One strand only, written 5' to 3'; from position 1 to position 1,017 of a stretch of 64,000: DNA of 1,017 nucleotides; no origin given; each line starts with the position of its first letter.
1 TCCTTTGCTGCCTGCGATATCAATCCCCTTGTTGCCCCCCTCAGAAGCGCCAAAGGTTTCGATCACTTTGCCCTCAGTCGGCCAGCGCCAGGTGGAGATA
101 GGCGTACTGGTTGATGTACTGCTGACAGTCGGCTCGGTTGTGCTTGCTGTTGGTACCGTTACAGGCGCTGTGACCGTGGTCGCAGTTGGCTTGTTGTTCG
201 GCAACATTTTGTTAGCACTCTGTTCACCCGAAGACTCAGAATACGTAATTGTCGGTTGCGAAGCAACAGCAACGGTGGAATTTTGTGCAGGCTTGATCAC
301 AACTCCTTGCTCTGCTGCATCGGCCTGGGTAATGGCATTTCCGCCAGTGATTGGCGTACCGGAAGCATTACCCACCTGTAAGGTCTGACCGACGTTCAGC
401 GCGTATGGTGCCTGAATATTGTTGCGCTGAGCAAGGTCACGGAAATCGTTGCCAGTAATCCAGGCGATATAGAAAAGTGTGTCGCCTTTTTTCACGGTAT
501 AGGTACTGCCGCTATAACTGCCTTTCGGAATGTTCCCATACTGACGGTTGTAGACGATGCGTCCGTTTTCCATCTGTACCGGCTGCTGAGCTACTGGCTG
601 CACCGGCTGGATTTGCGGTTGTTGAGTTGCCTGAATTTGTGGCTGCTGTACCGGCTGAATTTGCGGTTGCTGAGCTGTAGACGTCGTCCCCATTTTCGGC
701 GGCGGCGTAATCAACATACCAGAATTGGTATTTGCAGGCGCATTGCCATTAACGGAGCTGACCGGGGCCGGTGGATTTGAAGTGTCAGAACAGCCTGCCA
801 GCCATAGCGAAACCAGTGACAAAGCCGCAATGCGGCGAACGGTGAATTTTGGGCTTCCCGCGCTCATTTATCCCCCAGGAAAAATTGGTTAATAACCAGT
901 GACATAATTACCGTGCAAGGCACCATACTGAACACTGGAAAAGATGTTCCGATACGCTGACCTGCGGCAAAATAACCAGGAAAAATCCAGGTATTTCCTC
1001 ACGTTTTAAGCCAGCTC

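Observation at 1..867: Repeat-rich coding segment of nlpD that should also harbour the rpoS promoter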

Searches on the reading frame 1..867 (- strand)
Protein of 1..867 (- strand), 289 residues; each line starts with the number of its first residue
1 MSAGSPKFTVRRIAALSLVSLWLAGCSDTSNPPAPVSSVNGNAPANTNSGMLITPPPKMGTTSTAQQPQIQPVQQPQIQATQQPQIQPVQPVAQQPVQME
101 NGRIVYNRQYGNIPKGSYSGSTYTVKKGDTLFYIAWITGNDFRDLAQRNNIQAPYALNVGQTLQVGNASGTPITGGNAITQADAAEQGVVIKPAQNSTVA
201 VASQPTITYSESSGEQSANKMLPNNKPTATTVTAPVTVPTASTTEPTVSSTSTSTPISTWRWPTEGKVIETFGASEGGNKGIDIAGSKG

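Call 24: search_protein_families(library=pfam, proteins=[window:1-867:-], max_evalue=0.01)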
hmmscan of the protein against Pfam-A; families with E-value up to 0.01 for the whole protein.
window:1-867:- (289 aa): 1 family
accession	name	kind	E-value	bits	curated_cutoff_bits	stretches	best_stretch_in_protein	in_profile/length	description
PF01476.26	LysM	-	1.6e-12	47.6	20.9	1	123-165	1-42/43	LysM domain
